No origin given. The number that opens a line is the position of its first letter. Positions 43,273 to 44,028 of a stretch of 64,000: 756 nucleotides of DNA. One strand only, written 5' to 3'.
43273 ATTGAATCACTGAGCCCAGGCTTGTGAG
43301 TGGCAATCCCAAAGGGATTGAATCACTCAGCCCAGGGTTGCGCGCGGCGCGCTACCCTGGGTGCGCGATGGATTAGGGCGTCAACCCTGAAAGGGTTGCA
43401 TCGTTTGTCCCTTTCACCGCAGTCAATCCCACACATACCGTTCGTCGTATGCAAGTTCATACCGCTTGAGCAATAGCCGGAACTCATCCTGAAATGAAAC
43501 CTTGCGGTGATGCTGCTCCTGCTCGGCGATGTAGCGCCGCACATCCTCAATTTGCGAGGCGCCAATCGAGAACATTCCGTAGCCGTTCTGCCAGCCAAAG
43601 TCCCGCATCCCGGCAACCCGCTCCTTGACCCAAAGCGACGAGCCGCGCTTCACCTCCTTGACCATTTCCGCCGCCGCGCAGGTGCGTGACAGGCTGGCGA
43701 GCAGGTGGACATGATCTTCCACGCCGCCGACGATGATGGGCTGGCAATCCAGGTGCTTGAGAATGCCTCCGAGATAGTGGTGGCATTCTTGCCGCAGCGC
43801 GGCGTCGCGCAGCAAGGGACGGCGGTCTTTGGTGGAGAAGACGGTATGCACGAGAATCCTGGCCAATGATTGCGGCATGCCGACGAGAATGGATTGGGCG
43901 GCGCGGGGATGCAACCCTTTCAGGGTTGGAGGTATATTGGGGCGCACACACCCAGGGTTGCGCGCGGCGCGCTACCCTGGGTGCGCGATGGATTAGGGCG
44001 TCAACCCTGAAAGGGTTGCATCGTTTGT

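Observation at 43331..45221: Three perfectly identical head-to-tail copies of a 620-bp REP-associated/IS200-type Y1 transposase unit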

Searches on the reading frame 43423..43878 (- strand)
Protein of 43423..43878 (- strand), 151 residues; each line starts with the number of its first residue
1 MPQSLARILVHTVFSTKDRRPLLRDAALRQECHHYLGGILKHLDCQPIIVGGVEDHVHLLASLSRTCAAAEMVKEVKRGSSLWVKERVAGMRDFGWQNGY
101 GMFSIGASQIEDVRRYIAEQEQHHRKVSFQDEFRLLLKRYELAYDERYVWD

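Call 5: search_protein_families(library=pfam, proteins=[window:43423-43878:-], max_evalue=0.01)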
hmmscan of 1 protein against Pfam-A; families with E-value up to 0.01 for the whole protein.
window:43423-43878:- (151 aa): 1 family
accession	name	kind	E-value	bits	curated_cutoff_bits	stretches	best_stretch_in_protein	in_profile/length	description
PF01797.21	Y1_Tnp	-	1.7e-22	80.3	23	1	7-120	4-121/121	Transposase IS200 like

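Call 6: search_protein_families(library=ncbifam, proteins=[window:43423-43878:-], max_evalue=0.01)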
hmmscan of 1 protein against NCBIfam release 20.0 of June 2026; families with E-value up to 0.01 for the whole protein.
window:43423-43878:- (151 aa): 2 families
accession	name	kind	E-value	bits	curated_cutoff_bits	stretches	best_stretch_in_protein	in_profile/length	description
NF033573.1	transpos_IS200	equivalog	2.4e-16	60.1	55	1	6-118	9-125/126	IS200/IS605 family transposase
NF047646.1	REP_Tyr_transpos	equivalog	0.0035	17.2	80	1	15-119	17-129/146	REP-associated tyrosine transposase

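Call 10: find_encoding_contigs(protein=window:43423-43878:-, flank=10000, max_places=10)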
Protein window:43423-43878:- (151 aa): no gene with exactly this product is on record in the collection.

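Call 11: find_homologous_proteins(query=window:43423-43878:-)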
Query window:43423-43878:- (151 aa): 7966 proteins with E <= 0.001 among 8000 candidates; the best 120 are listed.
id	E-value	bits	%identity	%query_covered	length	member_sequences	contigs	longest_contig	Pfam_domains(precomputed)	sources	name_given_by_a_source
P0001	3.2e-91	321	95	100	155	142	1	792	PF01797.22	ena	-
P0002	3.9e-90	318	93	100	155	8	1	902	PF01797.22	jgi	jgi:REP element-mobilizing transposase RayT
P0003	2.3e-89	315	93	100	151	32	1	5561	PF01797.22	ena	-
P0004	5.1e-89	314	92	100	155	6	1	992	PF01797.22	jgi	jgi:putative transposase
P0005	1.9e-88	312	93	100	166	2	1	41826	PF01797.22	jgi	jgi:REP element-mobilizing transposase RayT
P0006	2.0e-88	312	91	100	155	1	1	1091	PF01797.22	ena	-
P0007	2.0e-88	312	94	100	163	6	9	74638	PF01797.22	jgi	jgi:REP element-mobilizing transposase RayT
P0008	2.4e-88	312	91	100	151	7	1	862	PF01797.22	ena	-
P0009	2.8e-88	312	92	100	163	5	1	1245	PF01797.22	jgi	jgi:REP element-mobilizing transposase RayT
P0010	3.8e-88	311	91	100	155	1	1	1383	PF01797.22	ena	-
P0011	6.6e-88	310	91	100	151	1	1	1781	PF01797.22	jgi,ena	jgi:REP element-mobilizing transposase RayT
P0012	8.5e-88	310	91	100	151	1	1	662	PF01797.22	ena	-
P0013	1.2e-87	310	90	100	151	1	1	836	PF01797.22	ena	-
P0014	2.3e-87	309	90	100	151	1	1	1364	PF01797.22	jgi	-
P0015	2.4e-87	309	90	100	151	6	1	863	PF01797.22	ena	-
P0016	4.2e-87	308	91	100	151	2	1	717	PF01797.22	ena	-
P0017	2.3e-86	305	92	100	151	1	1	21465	PF01797.22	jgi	jgi:putative transposase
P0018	5.9e-86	304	89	100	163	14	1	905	PF01797.22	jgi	jgi:REP element-mobilizing transposase RayT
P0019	6.3e-86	304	89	100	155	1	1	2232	PF01797.22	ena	-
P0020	8.1e-86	304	89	100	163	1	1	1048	PF01797.22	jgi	jgi:REP element-mobilizing transposase RayT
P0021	1.0e-85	303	89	100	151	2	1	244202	PF01797.22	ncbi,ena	-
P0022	1.0e-84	300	88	100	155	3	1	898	PF01797.22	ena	-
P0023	1.5e-84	300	87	100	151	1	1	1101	PF01797.22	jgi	jgi:putative transposase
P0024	1.7e-84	299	87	100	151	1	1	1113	PF01797.22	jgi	jgi:putative transposase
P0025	1.9e-84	299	88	100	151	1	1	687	PF01797.22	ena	-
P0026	3.3e-84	298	89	100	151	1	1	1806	PF01797.22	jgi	jgi:REP element-mobilizing transposase RayT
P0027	3.7e-84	298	87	100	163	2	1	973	PF01797.22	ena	-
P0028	1.3e-83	296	88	100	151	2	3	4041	PF01797.22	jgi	jgi:REP element-mobilizing transposase RayT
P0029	1.5e-83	296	88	100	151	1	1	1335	PF01797.22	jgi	jgi:putative transposase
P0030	3.3e-83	295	89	99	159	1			PF01797.22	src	-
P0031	5.3e-83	295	87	99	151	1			PF01797.22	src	-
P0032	6.6e-83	294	86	100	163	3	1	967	PF01797.22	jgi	-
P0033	1.7e-82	293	86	100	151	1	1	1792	PF01797.22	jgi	jgi:putative transposase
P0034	2.0e-82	293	87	100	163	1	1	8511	PF01797.22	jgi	jgi:putative transposase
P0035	2.0e-82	293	86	100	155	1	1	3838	PF01797.22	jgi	jgi:putative transposase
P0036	3.2e-82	292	88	97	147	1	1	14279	PF01797.22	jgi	jgi:putative transposase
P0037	7.2e-82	291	86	100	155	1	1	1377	PF01797.22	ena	-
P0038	9.1e-82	291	92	94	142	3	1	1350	PF01797.22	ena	-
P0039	5.0e-81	288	87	100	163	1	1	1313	PF01797.22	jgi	jgi:REP element-mobilizing transposase RayT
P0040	7.1e-81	288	84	100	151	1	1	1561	PF01797.22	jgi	jgi:putative transposase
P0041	1.7e-80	286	83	100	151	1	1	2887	PF01797.22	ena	-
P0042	3.6e-80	285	85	100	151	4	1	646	PF01797.22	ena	-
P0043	1.5e-79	283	85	100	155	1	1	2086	PF01797.22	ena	-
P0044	2.7e-79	282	85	100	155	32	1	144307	PF01797.22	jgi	jgi:putative transposase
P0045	5.2e-79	282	83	100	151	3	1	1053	PF01797.22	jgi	jgi:putative transposase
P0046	6.4e-79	281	84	100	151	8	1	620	PF01797.22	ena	-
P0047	7.5e-79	281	83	100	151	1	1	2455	PF01797.22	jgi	jgi:putative transposase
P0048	1.4e-78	280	83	100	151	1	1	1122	PF01797.22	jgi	jgi:putative transposase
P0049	1.5e-78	280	83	100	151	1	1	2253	PF01797.22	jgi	jgi:putative transposase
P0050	1.7e-78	280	81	100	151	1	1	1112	PF01797.22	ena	-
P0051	2.3e-78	279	81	100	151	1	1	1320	PF01797.22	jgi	-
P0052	5.4e-78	278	79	100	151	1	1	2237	PF01797.22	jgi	jgi:putative transposase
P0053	2.1e-77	276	79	100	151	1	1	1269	PF01797.22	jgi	-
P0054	2.4e-77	276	80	100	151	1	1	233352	PF01797.22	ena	-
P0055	4.0e-77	275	83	100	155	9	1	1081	PF01797.22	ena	-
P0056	7.3e-77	275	79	100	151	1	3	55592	PF01797.22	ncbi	-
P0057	1.1e-76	274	79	100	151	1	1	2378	PF01797.22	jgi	jgi:REP element-mobilizing transposase RayT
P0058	1.2e-76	274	79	100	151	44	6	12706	PF01797.22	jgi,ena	jgi:REP element-mobilizing transposase RayT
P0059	1.7e-76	273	79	100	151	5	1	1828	PF01797.22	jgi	-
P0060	1.7e-76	273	78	100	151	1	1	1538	PF01797.22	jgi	jgi:REP element-mobilizing transposase RayT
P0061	1.8e-76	273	79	100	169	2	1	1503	PF01797.22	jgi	jgi:REP element-mobilizing transposase RayT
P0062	1.9e-76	273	78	100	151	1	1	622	PF01797.22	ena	-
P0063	6.3e-76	272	79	99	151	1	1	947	PF01797.22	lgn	-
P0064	8.4e-76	271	79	100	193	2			PF01797.22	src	-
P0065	1.0e-75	271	77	100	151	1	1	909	PF01797.22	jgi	jgi:putative transposase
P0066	1.4e-75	270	79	100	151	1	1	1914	PF01797.22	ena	-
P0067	1.7e-75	270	79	100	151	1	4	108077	PF01797.22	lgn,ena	-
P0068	1.9e-75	270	79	100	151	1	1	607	PF01797.22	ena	-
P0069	2.0e-75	270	77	100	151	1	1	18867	PF01797.22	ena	-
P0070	2.0e-75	270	77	100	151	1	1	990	PF01797.22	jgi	jgi:putative transposase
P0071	2.3e-75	270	78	100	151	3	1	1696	PF01797.22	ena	-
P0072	2.3e-75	270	79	100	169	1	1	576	PF01797.22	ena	-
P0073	2.5e-75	270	79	100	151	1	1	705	PF01797.22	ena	-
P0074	2.6e-75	270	78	100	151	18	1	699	PF01797.22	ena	-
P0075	2.7e-75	270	77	100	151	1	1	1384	PF01797.22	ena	-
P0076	2.8e-75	269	78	100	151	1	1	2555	PF01797.22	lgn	-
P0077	2.9e-75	269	78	100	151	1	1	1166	PF01797.22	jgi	jgi:putative transposase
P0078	3.3e-75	269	77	100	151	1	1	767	PF01797.22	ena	-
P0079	4.2e-75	269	78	100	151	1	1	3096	PF01797.22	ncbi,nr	ncbi:MAG TPA: transposase [Verrucomicrobiae bacterium]|nr:transposase [Verrucomicrobiae bacterium]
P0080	4.3e-75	269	77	100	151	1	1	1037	PF01797.22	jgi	jgi:putative transposase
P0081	4.8e-75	269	76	100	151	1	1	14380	PF01797.22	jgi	jgi:putative transposase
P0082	4.9e-75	269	79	100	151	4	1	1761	PF01797.22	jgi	jgi:REP element-mobilizing transposase RayT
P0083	5.1e-75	269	78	100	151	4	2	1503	PF01797.22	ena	-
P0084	5.1e-75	269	78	100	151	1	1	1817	PF01797.22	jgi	-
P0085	5.8e-75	268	79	100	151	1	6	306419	PF01797.22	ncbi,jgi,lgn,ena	ncbi:MAG: IS200/IS605 family transposase [Verrucomicrobiota bacterium]|jgi:REP element-mobilizing tr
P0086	7.4e-75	268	85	94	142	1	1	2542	PF01797.22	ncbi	-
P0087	7.4e-75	268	76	100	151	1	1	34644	PF01797.22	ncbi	-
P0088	9.4e-75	268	79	100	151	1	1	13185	PF01797.22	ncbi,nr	ncbi:MAG: IS200/IS605 family transposase [Verrucomicrobia bacterium]|nr:IS200/IS605 family transposa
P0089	1.0e-74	268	79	100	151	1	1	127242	PF01797.22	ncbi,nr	ncbi:MAG: IS200/IS605 family transposase [Verrucomicrobia bacterium]|nr:IS200/IS605 family transposa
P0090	1.1e-74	268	78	100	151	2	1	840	PF01797.22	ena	-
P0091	1.3e-74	267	77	100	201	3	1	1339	PF01797.22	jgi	jgi:putative transposase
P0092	1.3e-74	267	77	100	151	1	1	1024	PF01797.22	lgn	-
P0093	1.4e-74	267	77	100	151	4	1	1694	PF01797.22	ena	-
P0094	1.5e-74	267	76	100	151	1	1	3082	PF01797.22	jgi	jgi:REP element-mobilizing transposase RayT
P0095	1.5e-74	267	75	100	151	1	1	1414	PF01797.22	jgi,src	-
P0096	1.6e-74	267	77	100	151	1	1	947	PF01797.22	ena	-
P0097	1.6e-74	267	78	100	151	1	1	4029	PF01797.22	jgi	jgi:REP element-mobilizing transposase RayT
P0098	1.7e-74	267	77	100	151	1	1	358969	PF01797.22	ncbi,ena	-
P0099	1.9e-74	267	77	100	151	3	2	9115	PF01797.22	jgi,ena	-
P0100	2.1e-74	267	77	100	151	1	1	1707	PF01797.22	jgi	-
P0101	2.2e-74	267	77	100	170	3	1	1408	PF01797.22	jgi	-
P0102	2.5e-74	266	79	100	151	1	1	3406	PF01797.22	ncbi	-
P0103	2.5e-74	266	75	100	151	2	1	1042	PF01797.22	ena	-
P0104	2.6e-74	266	77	100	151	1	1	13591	PF01797.22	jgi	jgi:putative transposase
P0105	2.7e-74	266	78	100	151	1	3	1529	PF01797.22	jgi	jgi:putative transposase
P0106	2.7e-74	266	77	100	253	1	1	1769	PF01797.22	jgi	jgi:putative transposase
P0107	2.9e-74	266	79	100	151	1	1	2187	PF01797.22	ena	-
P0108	3.3e-74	266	77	100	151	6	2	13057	PF01797.22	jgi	jgi:putative transposase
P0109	3.6e-74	266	76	100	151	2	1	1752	PF01797.22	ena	-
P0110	3.7e-74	266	79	100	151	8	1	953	PF01797.22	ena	-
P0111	3.9e-74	266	78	100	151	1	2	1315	PF01797.22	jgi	jgi:putative transposase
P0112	4.1e-74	266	75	100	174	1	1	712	PF01797.22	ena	-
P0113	4.4e-74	266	75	100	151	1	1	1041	PF01797.22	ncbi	-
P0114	4.4e-74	266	74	100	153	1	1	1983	PF01797.22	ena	-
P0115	4.5e-74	266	77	100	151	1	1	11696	PF01797.22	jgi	jgi:putative transposase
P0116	4.7e-74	265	77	100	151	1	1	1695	PF01797.22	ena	-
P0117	4.8e-74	265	77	100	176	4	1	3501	PF01797.22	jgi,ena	-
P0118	5.0e-74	265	77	100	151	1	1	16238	PF01797.22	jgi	jgi:putative transposase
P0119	5.1e-74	265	76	100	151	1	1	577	PF01797.22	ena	-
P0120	5.5e-74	265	75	100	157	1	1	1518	PF01797.22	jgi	-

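Call 13: find_related_loci(query=A1, collection=genome_contigs, flank=5000)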
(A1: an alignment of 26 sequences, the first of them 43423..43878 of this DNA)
Query A1 (151 aa) in genome_contigs; peptide patterns used: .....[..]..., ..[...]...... (x = any residue, [..] = any of these).
598 stretches matched a pattern (row limit reached: there are more); 572 encode a relative of the query (tblastn E <= 1e-3); the best 80 are kept; 80 distinct loci.
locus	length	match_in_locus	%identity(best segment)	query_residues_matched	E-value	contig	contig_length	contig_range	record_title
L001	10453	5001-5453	88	1-151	2e-89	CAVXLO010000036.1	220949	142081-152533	MAG: uncultured Verrucomicrobiae bacterium isolate MFD02416.bin.2.131 genome assembly, contig: contig_32499, whole genom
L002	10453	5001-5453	79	1-151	1e-80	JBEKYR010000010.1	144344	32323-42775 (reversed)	MAG: Verrucomicrobiota bacterium isolate SPRUCE 67 SPRUCE_67_10, whole genome shotgun sequence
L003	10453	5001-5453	77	1-151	6e-80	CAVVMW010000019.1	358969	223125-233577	MAG: uncultured bacterium isolate MFD03726.bin.2.170 genome assembly, contig: contig_31946, whole genome shotgun sequenc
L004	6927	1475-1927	77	1-151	3e-79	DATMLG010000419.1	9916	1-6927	MAG TPA_asm: Verrucomicrobiia bacterium isolate SMAG_U12791 k141_538569, whole genome shotgun sequence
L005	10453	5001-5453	76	1-151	5e-79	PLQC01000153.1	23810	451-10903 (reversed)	MAG: Limisphaerales bacterium isolate bog_1460 73.20120700_S2X.40_contig_921, whole genome shotgun sequence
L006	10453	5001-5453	76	1-151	4e-79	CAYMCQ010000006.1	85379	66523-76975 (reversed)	MAG TPA_asm: uncultured Verrucomicrobiota bacterium isolate SRP287453_co1_194 genome assembly, contig: NODE_348_length_8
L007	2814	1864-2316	75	1-151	1e-79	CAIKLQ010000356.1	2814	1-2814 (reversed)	MAG: uncultured Verrucomicrobia bacterium isolate KTt_bin-1485 genome assembly, contig: bin-1485:0356/1053, whole genome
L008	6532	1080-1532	75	1-151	1e-78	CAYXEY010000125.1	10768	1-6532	MAG TPA_asm: uncultured Planctomycetaceae bacterium isolate binchicken_co245_183 genome assembly, contig: NODE_7271_leng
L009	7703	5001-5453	75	1-151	3e-78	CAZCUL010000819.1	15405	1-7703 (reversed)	MAG TPA_asm: uncultured Verrucomicrobiota bacterium isolate binchicken_co31_436 genome assembly, contig: k141_2609788, w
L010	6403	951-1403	76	1-151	5e-78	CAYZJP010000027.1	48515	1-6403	MAG TPA_asm: uncultured Klebsiella sp. isolate binchicken_co185_144 genome assembly, contig: NODE_940_length_48515_cov_7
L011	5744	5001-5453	74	1-151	8e-78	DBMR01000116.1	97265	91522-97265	MAG TPA_asm: Verrucomicrobia subdivision 3 bacterium UBA693 UBA693_contig_497, whole genome shotgun sequence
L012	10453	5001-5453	73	1-151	9e-78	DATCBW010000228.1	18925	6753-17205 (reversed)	MAG TPA_asm: Verrucomicrobiia bacterium isolate SMAG_U7683 k141_187566, whole genome shotgun sequence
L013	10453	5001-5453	77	1-151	9e-78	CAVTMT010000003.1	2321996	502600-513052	MAG: uncultured bacterium isolate MFD05942.bin.1.375 genome assembly, contig: contig_21679, whole genome shotgun sequenc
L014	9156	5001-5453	75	1-151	1e-77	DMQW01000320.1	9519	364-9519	MAG TPA_asm: Limisphaerales bacterium isolate UBA11358 contig_25604, whole genome shotgun sequence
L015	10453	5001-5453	75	1-151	1e-77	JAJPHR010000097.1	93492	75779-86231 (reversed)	MAG: Verrucomicrobia bacterium isolate Centralia_MAG_180 k107_8364197, whole genome shotgun sequence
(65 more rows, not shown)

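Call 19: find_related_loci(query=window:43423-43878:-, collection=metagenome_contigs, flank=10000)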
Query window:43423-43878:- (151 aa) in metagenome_contigs; peptide patterns used: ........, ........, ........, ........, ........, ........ (x = any residue, [..] = any of these).
600 stretches matched a pattern (row limit reached: there are more); 504 encode a relative of the query (tblastn E <= 1e-3); the best 80 are kept; 80 distinct loci.
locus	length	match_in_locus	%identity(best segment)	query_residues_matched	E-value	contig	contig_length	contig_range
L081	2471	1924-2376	94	1-151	5e-99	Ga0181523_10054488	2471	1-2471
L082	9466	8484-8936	93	1-151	2e-94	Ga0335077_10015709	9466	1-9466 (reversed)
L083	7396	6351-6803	91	1-151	1e-92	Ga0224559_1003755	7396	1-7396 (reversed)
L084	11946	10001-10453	92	1-151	3e-92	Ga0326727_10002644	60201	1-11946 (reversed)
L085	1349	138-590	91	1-151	1e-98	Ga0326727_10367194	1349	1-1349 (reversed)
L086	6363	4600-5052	89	1-151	8e-91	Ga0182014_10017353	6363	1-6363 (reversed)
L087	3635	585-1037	86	1-151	8e-87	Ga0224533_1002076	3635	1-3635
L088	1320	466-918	81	1-151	1e-89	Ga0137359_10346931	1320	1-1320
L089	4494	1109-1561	79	1-151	1e-82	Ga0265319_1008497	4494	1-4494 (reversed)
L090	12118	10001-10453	80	1-151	4e-82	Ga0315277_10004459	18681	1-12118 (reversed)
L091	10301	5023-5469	81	3-151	8e-82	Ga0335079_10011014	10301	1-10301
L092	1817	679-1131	78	1-151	3e-85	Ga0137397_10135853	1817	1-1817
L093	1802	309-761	77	1-151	1e-85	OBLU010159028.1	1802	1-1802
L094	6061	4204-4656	79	1-151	5e-81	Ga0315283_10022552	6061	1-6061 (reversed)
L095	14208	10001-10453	77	1-151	6e-81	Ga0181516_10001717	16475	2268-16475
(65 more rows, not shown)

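Call 24: find_encoding_contigs(protein=P0046, flank=2000, max_places=6)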
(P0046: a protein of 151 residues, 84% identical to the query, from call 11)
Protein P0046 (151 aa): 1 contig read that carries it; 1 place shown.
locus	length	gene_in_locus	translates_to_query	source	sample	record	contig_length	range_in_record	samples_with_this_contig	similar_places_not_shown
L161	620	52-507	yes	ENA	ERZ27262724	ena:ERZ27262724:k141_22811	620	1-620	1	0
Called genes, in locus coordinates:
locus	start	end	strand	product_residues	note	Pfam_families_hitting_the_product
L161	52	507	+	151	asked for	PF01797:Y1_Tnp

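Call 25: find_encoding_contigs(protein=P0062, flank=2000, max_places=6)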
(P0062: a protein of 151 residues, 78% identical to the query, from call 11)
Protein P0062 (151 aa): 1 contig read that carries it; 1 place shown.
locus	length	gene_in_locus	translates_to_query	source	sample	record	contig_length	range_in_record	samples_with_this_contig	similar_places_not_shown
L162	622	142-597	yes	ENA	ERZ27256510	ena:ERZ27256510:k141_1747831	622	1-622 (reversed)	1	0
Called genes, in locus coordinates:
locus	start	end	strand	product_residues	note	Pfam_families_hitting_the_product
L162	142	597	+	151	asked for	PF01797:Y1_Tnp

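Call 45: search_solved_structures(query=window:43423-43878:-, max_evalue=1, show_alignments=2)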
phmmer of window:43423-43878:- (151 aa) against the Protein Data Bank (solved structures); distinct sequences matched with E-value up to 1: 8.
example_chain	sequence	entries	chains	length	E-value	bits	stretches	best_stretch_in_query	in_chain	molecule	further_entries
2a6m_A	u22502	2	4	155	0.00019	24.9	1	10-126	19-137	ISHp608 transposase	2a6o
2vhg_A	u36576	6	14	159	0.0002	24.8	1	10-126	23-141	TRANSPOSASE ORFA | Putative transposase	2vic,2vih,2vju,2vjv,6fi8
2f4f_A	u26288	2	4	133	0.0058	20.1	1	11-121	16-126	Transposase, putative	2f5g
2ec2_A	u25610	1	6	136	0.04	17.3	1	11-121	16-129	136aa long hypothetical transposase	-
2y85_A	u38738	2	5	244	0.54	13.7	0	25-71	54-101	PHOSPHORIBOSYL ISOMERASE A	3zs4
2y88_A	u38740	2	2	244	0.54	13.7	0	25-71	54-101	PHOSPHORIBOSYL ISOMERASE A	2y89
8ap6_M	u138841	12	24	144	0.69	13.3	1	86-145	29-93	subunit-g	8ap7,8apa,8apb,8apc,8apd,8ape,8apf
2xm3_A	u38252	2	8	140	1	12.8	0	45-120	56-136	TRANSPOSASE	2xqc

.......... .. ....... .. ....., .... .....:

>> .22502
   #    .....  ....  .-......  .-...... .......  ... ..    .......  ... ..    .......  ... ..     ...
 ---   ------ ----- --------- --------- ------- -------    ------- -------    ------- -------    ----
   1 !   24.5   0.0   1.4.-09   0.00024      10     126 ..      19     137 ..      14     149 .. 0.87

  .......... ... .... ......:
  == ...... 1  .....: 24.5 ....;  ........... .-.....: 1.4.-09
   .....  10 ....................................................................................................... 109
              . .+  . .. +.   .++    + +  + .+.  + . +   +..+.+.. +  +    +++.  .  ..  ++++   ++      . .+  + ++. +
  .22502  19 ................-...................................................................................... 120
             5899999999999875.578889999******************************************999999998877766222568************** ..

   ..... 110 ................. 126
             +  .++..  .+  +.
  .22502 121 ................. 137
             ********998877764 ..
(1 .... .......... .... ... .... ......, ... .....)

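Call 73: search_solved_structures(query=A1, max_evalue=10)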
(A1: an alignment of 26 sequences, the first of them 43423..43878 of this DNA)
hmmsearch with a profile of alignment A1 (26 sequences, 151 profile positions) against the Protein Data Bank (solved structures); distinct sequences matched with E-value up to 10: 8.
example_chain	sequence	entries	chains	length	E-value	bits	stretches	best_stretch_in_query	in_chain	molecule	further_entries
2a6m_A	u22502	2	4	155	6.8e-05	26.4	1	11-125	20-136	ISHp608 transposase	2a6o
2vhg_A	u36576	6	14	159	7.3e-05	26.2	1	11-125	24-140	TRANSPOSASE ORFA | Putative transposase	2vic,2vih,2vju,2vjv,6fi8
2xm3_A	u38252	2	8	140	0.0003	24.3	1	24-123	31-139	TRANSPOSASE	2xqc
2xma_A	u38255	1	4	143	0.00032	24.2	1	24-123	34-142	TRANSPOSASE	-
2xo6_A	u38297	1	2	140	0.0015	22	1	24-123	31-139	TRANSPOSASE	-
2f4f_A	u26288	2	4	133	0.002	21.6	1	11-122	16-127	Transposase, putative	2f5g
2fyx_A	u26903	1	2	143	0.0074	19.7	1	8-121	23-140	transposase, putative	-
2ec2_A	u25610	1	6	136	0.027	17.9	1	11-123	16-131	136aa long hypothetical transposase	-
